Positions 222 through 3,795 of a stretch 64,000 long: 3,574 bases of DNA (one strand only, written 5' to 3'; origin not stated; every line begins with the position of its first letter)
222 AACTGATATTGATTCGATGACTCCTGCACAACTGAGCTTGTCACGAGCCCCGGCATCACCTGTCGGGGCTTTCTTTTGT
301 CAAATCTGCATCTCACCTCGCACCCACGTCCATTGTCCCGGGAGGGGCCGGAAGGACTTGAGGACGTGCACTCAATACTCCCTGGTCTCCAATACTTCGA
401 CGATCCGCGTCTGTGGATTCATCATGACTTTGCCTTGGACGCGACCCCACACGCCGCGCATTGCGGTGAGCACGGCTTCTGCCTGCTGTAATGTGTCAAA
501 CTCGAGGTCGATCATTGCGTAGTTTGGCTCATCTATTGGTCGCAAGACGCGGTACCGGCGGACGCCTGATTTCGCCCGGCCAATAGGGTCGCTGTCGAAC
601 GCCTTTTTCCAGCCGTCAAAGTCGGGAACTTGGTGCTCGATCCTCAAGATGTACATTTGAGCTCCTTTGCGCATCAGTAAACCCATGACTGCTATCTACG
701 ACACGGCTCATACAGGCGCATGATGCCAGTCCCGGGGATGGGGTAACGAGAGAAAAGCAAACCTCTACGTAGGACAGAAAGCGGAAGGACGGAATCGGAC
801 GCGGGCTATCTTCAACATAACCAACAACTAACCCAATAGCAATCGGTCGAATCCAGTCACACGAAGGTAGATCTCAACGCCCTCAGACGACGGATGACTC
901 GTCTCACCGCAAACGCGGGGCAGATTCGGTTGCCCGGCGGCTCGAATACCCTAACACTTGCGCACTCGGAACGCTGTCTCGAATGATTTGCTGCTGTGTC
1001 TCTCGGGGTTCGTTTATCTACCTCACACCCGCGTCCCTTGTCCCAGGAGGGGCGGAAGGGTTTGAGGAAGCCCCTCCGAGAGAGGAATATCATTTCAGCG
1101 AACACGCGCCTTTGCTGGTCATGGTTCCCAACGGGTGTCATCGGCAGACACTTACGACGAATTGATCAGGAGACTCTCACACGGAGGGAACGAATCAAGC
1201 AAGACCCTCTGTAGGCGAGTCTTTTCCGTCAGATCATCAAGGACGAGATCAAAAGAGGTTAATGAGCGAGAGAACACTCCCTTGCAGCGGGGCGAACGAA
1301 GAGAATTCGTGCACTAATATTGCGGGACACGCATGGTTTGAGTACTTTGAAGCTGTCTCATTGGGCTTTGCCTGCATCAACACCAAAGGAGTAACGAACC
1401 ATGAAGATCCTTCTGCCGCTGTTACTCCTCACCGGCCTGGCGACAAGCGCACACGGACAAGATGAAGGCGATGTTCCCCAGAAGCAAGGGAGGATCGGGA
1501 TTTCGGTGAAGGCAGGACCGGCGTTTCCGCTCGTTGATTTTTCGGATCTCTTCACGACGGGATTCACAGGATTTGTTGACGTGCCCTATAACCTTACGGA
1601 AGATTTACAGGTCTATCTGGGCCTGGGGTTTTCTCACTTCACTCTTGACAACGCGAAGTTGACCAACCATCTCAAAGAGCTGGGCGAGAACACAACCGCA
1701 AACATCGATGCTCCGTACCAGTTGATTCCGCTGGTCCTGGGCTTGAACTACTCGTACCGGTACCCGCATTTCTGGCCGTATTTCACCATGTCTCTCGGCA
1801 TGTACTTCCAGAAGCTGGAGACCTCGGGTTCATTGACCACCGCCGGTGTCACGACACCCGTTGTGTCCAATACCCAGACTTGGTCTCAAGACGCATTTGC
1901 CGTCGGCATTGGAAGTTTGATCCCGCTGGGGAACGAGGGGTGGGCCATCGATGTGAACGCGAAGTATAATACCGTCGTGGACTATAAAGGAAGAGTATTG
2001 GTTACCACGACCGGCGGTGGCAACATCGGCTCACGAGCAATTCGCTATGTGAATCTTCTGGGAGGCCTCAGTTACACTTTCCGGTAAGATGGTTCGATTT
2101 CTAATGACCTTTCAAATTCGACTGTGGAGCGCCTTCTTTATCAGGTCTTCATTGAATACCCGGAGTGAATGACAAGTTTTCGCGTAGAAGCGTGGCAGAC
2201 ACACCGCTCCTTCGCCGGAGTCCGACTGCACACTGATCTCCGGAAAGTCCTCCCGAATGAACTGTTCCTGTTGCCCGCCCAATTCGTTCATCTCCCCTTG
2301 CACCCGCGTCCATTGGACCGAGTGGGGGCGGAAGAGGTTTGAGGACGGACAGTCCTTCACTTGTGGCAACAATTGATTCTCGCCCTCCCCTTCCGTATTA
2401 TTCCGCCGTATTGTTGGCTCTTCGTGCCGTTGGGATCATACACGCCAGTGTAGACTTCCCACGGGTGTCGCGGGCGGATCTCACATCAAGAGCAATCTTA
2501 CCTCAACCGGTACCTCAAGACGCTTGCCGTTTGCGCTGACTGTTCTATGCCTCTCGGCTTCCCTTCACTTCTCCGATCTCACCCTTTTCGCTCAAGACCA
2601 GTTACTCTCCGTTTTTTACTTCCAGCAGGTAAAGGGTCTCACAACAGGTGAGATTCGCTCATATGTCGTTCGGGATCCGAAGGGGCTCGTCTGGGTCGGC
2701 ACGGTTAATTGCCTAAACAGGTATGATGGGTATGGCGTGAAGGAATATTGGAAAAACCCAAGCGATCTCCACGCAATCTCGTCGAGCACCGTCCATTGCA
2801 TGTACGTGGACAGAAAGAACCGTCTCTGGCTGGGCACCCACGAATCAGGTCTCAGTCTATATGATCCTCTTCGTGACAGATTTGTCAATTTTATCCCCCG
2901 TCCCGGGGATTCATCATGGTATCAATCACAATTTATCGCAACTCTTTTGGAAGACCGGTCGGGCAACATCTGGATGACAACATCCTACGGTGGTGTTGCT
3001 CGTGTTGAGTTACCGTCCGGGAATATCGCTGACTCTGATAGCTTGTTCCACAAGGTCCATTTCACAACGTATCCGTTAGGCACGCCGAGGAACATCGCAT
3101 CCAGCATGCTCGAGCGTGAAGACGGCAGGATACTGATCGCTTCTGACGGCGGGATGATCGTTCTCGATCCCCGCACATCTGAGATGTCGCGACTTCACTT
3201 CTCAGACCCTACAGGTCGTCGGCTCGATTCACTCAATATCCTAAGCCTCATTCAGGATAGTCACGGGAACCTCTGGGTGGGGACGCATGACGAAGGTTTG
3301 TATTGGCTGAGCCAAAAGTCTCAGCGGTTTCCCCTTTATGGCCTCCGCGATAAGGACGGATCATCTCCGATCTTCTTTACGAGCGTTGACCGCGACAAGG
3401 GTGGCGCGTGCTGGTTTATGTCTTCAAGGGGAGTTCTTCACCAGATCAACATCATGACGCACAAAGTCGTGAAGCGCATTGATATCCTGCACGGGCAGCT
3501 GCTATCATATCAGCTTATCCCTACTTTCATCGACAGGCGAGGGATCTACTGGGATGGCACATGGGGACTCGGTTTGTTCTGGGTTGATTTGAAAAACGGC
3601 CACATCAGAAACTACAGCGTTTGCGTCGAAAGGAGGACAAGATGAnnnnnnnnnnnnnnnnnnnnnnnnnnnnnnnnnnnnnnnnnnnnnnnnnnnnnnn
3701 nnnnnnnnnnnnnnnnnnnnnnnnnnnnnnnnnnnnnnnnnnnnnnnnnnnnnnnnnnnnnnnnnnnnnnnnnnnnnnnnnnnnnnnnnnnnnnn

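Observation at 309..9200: Same three-part module (B leader, small ORF, A hairpin) occurs twice in inverted orientation flanking a 7.8-kb gene block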

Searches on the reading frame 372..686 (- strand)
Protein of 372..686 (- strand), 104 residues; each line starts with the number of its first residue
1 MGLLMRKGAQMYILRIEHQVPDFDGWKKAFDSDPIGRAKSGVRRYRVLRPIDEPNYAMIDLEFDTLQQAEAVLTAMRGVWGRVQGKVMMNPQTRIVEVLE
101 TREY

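Call 12: search_protein_families(library=pfam, proteins=[window:372-686:-], max_evalue=0.01)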
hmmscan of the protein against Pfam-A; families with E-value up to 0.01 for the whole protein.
window:372-686:- (104 aa): 0 families

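Call 20: find_encoding_contigs(protein=window:372-656:-, flank=10000, max_places=10)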
Protein window:372-656:- (94 aa): 24 contigs read that carry it; 10 places shown.
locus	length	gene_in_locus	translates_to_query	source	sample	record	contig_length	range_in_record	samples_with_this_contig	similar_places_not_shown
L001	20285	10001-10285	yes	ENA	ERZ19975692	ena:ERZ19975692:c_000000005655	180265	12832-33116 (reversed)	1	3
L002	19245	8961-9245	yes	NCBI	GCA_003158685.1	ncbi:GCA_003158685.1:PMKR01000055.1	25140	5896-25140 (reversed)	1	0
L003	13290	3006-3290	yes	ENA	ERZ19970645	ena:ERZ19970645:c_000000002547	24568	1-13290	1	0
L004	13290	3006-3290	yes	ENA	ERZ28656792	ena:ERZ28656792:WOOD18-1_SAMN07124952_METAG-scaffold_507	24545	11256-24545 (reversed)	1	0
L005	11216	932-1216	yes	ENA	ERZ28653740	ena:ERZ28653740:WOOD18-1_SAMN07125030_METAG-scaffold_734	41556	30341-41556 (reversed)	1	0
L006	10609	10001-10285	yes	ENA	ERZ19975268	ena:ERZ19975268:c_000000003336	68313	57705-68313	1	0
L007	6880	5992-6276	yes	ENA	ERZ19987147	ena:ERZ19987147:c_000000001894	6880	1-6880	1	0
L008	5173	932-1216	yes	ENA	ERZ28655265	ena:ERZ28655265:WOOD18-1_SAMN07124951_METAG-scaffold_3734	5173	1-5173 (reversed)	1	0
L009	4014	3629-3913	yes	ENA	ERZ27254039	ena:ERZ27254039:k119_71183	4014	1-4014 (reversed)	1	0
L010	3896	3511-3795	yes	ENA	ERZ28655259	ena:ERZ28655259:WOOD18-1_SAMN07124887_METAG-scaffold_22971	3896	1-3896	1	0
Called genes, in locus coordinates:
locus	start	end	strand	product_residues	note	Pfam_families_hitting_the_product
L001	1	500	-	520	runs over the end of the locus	PF12679:ABC2_membrane_2, PF10920:DUF2705 (weak)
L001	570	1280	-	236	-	PF00005:ABC_tran, PF13304:AAA_21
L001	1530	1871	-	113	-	-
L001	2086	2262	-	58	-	-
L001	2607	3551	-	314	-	PF02129:Peptidase_S15 (weak), PF12146:Hydrolase_4, PF00561:Abhydrolase_1, PF00326:Peptidase_S9 (weak)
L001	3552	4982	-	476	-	PF00072:Response_reg, PF00158:Sigma54_activat, PF14532:Sigma54_activ_2, PF07724:AAA_2 (faint), PF00004:AAA (faint), PF07728:AAA_5 (weak), PF25601:AAA_lid_14, PF02954:HTH_8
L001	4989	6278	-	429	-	PF01590:GAF (weak), PF13492:GAF_3, PF00512:HisKA, PF02518:HATPase_c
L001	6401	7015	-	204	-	PF18962:Por_Secre_tail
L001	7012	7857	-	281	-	PF07494:Reg_prop (faint)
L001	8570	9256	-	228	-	-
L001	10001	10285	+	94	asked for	-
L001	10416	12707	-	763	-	PF15902:Sortilin-Vps10 (faint), PF18962:Por_Secre_tail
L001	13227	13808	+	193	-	PF07638:Sigma70_ECF, PF08281:Sigma70_r4_2, PF04545:Sigma70_r4 (faint)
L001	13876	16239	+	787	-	PF01636:APH (faint), PF00069:Pkinase, PF07714:PK_Tyr_Ser-Thr, PF03109:ABC1, PF13424:TPR_12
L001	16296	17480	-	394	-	-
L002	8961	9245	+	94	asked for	-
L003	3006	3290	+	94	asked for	-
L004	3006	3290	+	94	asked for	-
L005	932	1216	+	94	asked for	-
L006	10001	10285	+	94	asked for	-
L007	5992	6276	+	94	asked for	-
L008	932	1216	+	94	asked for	-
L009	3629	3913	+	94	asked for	-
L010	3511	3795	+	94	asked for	-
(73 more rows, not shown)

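Call 42: find_homologous_proteins(query=window:372-656:-)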
Query window:372-656:- (94 aa): 1780 proteins with E <= 0.001 among 1781 candidates; the best 120 are listed.
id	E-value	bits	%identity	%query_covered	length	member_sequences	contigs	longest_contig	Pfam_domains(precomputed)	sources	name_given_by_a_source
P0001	6.2e-56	204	99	100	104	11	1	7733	-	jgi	-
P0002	2.4e-51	189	93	98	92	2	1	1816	-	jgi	jgi:hypothetical protein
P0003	4.4e-50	185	90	100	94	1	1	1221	-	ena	-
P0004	2.1e-49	183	88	100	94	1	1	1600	-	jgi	jgi:hypothetical protein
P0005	3.3e-48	179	85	100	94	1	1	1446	-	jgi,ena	-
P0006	2.2e-47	177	84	100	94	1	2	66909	-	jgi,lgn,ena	jgi:hypothetical protein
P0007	2.3e-47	177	87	100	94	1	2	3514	-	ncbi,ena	-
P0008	3.5e-47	176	83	100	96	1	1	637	-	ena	-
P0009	2.4e-46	173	82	100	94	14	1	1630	-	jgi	jgi:hypothetical protein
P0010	8.2e-46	172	82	100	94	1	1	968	-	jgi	jgi:hypothetical protein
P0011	1.2e-45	171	81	100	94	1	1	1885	-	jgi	-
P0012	1.7e-45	171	80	100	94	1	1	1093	-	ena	-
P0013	1.9e-45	171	80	100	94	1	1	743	-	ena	-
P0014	2.2e-45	170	79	100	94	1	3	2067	-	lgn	-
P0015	2.3e-45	170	80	100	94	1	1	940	-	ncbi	-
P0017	2.7e-45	170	81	100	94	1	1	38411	-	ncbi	-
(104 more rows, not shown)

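Call 47: find_encoding_contigs(protein=P0006, flank=10000, max_places=2)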
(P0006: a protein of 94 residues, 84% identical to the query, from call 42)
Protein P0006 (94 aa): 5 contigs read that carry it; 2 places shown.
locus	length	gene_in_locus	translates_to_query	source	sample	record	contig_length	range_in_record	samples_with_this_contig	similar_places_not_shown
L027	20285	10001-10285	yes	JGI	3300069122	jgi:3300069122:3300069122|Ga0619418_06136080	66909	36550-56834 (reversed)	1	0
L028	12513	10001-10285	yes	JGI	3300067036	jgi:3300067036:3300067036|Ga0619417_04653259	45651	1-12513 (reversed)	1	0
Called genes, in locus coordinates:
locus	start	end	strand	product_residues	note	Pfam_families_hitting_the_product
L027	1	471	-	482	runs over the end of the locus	PF01566:Nramp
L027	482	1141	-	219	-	PF01325:Fe_dep_repress, PF13412:HTH_24 (faint), PF02742:Fe_dep_repr_C, PF04023:FeoA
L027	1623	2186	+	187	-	-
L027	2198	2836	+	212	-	-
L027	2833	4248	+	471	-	-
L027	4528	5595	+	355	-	PF07228:SpoIIE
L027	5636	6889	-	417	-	PF04140:ICMT (faint), PF04191:PEMT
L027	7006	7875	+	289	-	PF13714:PEP_mutase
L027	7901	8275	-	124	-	PF00903:Glyoxalase, PF12681:Glyoxalase_2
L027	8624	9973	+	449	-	PF00578:AhpC-TSA, PF08534:Redoxin, PF13905:Thioredoxin_8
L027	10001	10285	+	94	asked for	-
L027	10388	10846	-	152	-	PF14499:DUF4437, PF12973:Cupin_7, PF07883:Cupin_2 (weak)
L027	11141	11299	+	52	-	-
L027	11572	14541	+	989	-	PF07494:Reg_prop (faint), PF07730:HisKA_3, PF02518:HATPase_c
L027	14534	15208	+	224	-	PF00072:Response_reg, PF00196:GerE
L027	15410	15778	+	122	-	PF00072:Response_reg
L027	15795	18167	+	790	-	PF00069:Pkinase, PF07714:PK_Tyr_Ser-Thr, PF13424:TPR_12 (faint), PF13428:TPR_14 (faint), PF14559:TPR_19 (faint), PF13432:TPR_16 (faint), PF00515:TPR_1 (faint), PF07719:TPR_2 (faint), +4 more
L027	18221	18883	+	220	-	-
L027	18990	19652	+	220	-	-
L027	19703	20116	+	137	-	-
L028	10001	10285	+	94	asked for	-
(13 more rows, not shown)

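Call 57: find_encoding_contigs(protein=P0007, flank=6000, max_places=2)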
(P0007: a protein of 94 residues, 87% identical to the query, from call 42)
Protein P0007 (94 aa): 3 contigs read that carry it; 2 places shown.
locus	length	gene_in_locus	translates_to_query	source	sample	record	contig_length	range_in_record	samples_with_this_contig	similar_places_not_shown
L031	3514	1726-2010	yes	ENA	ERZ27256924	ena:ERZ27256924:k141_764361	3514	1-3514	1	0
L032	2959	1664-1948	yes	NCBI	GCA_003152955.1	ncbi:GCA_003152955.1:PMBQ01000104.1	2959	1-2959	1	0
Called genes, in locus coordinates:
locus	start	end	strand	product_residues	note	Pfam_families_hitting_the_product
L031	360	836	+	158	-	-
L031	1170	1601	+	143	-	-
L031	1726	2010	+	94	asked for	-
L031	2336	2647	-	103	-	PF20274:cREC_REC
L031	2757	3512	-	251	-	?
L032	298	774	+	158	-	-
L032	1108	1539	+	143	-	-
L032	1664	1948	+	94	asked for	-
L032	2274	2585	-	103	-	PF20274:cREC_REC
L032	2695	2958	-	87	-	?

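Call 58: find_encoding_contigs(protein=P0017, flank=6000, max_places=1)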
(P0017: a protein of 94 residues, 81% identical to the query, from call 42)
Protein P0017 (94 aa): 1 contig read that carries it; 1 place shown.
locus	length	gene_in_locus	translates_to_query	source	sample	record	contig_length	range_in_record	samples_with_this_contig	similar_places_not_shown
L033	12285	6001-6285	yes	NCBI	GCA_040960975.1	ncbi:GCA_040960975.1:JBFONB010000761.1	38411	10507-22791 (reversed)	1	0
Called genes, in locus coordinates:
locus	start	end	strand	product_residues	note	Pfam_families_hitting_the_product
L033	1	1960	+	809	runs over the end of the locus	-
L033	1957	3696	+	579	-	PF00069:Pkinase, PF07714:PK_Tyr_Ser-Thr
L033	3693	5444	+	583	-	PF00069:Pkinase, PF07714:PK_Tyr_Ser-Thr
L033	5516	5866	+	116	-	-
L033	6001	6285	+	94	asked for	-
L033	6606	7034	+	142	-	-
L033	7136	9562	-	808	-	PF09976:TPR_21 (faint), PF12895:ANAPC3 (faint), PF13525:YfiO (weak), PF13424:TPR_12 (weak), PF13432:TPR_16, PF00515:TPR_1 (weak), PF13432:TPR_16, PF01464:SLT, +8 more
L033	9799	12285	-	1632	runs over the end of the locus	PF00082:Peptidase_S8, PF13385:Laminin_G_3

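Call 65: search_protein_families(library=ncbifam, proteins=[window:372-656:-, L027:8624-9973:+], max_evalue=0.1)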
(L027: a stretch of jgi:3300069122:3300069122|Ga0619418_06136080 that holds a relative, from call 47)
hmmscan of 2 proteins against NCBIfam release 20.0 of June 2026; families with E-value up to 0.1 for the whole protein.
window:372-656:- (94 aa): 0 families

L027:8624-9973:+ (449 aa): 14 families
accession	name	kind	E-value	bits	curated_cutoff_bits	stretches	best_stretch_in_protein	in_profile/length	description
NF002854.0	PRK03147.1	subfamily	1.1e-21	77.5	170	1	301-447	32-169/176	thiol-disulfide oxidoreductase ResA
TIGR00385.1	dsbE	subfamily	1.5e-10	40.9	123.15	1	307-428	36-151/173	DsbE family thiol:disulfide interchange protein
NF047696.1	ThlDiSintTplARhiz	equivalog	1.4e-09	38.1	230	1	326-426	90-192/219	thiol:disulfide interchange protein TlpA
NF041054.1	WAxxUGC_long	equivalog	2.1e-09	37.2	300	1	310-440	83-207/354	ResA-like WAxxUGC motif-containing protein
NF011941.0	PRK15412.1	equivalog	2.6e-07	30.4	359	1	307-441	41-174/185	thiol:disulfide interchange protein DsbE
NF041202.1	StoA_CxxC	exception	3e-05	23.9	210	1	332-373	51-91/163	endospore biogenesis thiol-disulfide oxidoreductase StoA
TIGR01068.1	thioredoxin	equivalog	4.4e-05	23.6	96.8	1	334-365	15-46/101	thioredoxin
NF047697.1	ThioredTrxAClost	equivalog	0.00014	22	140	1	334-365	18-49/105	thioredoxin TrxA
NF008229.0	PRK10996.1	equivalog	0.00029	20.6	125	1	332-384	51-104/141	thioredoxin TrxC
NF006898.0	PRK09381.1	equivalog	0.0053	17.1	138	1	335-375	23-62/109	thioredoxin TrxA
NF010625.0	PRK14018.1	equivalog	0.0062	15.1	522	1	298-429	25-154/521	bifunctional peptide-methionine (S)-S-oxide reductase MsrA/peptide-methionine (R)-S-oxide reductase MsrB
TIGR02661.1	MauD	equivalog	0.0079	15.7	188.6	1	307-444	48-176/189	methylamine dehydrogenase accessory protein MauD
TIGR01126.1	pdi_dom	equivalog_domain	0.023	15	107.2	1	333-383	14-64/105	protein disulfide-isomerase domain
NF045694.1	seleno_TsoB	exception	0.096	10.7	805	0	326-372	467-515/572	rhodanese/DsbD fusion-like selenoprotein TsoB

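Call 66: search_solved_structures(query=window:372-656:-, max_evalue=1)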
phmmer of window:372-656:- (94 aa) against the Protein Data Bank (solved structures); distinct sequences matched with E-value up to 1: 0.

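Call 75: predict_structure(alignment_id=A9)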
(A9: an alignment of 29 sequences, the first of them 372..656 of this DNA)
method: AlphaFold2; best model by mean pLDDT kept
length: 94 residues; sequences in the alignment: 29
mean_pLDDT: 84.8   pTM: 0.75
mean pLDDT of the five models: 84.8, 79.4, 76.7, 71.8, 71.0
residues with pLDDT >= 90: 25; 70-90: 67; 50-70: 2; < 50: 0
segments of 3 or more residues with pLDDT < 50: none
pLDDT, mean of each block of 10 residues (from residue 1): 90 88 78 88 88 91 85 84 74 75
secondary structure, 60 per line:
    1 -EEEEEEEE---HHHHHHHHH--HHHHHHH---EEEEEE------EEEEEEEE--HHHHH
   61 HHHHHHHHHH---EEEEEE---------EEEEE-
elements in order: E2-9 H13-21 H24-30 E34-39 E46-53 H56-70 E74-79 E89-93

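Call 80: fold_search(model_id=the predicted structure, library=pdb)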
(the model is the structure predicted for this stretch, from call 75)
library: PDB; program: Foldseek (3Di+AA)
matches with E <= 10: 1617; with E <= 0.001: 5
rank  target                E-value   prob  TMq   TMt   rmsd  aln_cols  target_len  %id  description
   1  8qfi                  6.4e-04  1.00  0.66  0.23   3.4       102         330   12  Room temperature crystal structure of the Photoactivated Adenylate Cyclase OaPAC after blue light excitation at 1.8 us d (released 2023-11-01)
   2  7bio_A                6.4e-04  1.00  0.50  0.45   6.3       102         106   15  Crystal structure of monooxygenase RslO4 from Streptomyces bottropensis (released 2021-01-20)
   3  1x0p_B                7.3e-04  1.00  0.62  0.46   3.4        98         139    7  Structure of a cyanobacterial BLUF protein, Tll0078 (released 2005-06-07)
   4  8i98_P                8.9e-04  1.00  0.61  0.45   3.7        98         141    9  Crystal structure of TePixD Y8F (released 2023-09-20)
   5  8i98_B                9.5e-04  1.00  0.60  0.44   3.7        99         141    8  Crystal structure of TePixD Y8F (released 2023-09-20)
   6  1x0p_H                1.0e-03  1.00  0.64  0.48   3.4        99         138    9  Structure of a cyanobacterial BLUF protein, Tll0078 (released 2005-06-07)
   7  7bio_B                1.0e-03  1.00  0.54  0.48   4.4        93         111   12  Crystal structure of monooxygenase RslO4 from Streptomyces bottropensis (released 2021-01-20)
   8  5nby                  1.1e-03  1.00  0.64  0.22   3.3        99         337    9  Structure of a bacterial light-regulated adenylyl cylcase (released 2017-04-05)
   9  8i98_H                1.2e-03  1.00  0.64  0.47   3.4        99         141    9  Crystal structure of TePixD Y8F (released 2023-09-20)
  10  2gff_B                1.2e-03  1.00  0.61  0.58   5.0       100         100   17  Crystal Structure of Yersinia pestis LsrG (released 2007-04-03)
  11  8i98_A                1.3e-03  1.00  0.64  0.47   3.4        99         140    9  Crystal structure of TePixD Y8F (released 2023-09-20)
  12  2gff_A                1.3e-03  1.00  0.61  0.60   4.0        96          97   19  Crystal Structure of Yersinia pestis LsrG (released 2007-04-03)
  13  3e8o_B                1.3e-03  1.00  0.57  0.54   5.2       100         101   10  CRYSTAL STRUCTURE OF A PUTATIVE ANTIBIOTIC BIOSYNTHESIS MONOOXYGENASE (DR_2100) FROM DEINOCOCCUS RADIODURANS AT 1.40 A (released 2008-09-09)
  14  2hfo_C                1.4e-03  1.00  0.58  0.44   3.8       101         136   16  Crystal Structures of the Synechocystis Photoreceptor Slr1694 Reveal Distinct Structural States Related to Signaling (released 2006-12-19)
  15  5mbd_B                1.5e-03  1.00  0.66  0.22   3.3        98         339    8  Structure of a bacterial light-regulated adenylyl cylcase (released 2017-04-05)
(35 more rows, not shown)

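Call 90: find_encoding_contigs(protein=P0002, flank=3000, max_places=3)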
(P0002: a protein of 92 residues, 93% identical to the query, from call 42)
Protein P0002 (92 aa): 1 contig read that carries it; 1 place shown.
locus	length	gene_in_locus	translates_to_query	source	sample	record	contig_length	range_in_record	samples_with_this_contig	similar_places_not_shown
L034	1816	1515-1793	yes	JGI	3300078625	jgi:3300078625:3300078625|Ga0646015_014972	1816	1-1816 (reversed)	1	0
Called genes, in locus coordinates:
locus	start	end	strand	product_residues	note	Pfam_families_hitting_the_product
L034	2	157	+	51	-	?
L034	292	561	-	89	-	-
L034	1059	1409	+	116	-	-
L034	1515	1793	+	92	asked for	-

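Call 91: find_encoding_contigs(protein=P0004, flank=3000, max_places=3)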
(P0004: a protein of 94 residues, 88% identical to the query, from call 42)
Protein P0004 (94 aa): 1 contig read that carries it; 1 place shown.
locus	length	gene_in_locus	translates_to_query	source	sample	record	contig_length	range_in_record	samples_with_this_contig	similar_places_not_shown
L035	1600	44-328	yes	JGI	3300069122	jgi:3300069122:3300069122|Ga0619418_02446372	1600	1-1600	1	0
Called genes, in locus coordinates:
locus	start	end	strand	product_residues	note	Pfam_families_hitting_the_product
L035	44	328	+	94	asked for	-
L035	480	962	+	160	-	PF00583:Acetyltransf_1, PF13527:Acetyltransf_9 (weak), PF13508:Acetyltransf_7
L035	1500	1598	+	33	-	?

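Call 105: search_protein_families(library=padloc, proteins=[window:372-656:-], max_evalue=0.01)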
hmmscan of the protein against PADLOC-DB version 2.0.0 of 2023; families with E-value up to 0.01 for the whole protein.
window:372-656:- (94 aa): 0 families

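Call 106: search_protein_families(library=phrogs, proteins=[window:372-656:-], max_evalue=0.01)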
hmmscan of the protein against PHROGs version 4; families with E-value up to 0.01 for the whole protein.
window:372-656:- (94 aa): 0 families

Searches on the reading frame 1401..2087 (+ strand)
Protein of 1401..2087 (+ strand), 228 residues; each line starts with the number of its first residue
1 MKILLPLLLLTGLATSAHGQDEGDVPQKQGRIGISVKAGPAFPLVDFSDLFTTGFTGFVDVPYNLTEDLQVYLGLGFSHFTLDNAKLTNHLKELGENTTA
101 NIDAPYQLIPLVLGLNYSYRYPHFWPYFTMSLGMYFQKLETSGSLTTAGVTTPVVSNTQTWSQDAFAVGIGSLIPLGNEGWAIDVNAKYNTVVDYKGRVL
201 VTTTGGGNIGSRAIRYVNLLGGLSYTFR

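Call 12: search_protein_families(library=pfam, proteins=[window:1401-2087:+], max_evalue=0.01)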
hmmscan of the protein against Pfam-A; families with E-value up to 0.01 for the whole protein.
window:1401-2087:+ (228 aa): 1 family
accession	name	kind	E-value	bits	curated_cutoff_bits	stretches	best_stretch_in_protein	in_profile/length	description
PF13505.12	OMP_b-brl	-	1.1e-06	29.4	28.7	1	7-227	3-175/175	Outer membrane protein beta-barrel domain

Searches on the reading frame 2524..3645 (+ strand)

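Call 12: search_protein_families(library=pfam, proteins=[window:2524-3645:+], max_evalue=0.01)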
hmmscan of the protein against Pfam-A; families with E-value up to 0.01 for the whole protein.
window:2524-3645:+ (373 aa): 4 families
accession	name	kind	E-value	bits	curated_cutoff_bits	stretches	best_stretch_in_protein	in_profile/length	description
PF07494.17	Reg_prop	-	3.4e-20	70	20.4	2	234-255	2-23/24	Two component regulator propeller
PF08450.18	SGL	-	3.9e-05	23.8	26.3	1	192-257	43-106/246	SMP-30/Gluconolactonase/LRE-like region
PF13570.13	Beta-prop_ACSF4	-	0.00026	20.9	133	1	92-323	97-301/329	Beta-alanine-activating enzyme, beta-propeller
PF23748.1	Beta-prop_LRRK2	-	0.0051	16.3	26.9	0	80-124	266-310/359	LRRK2 beta propeller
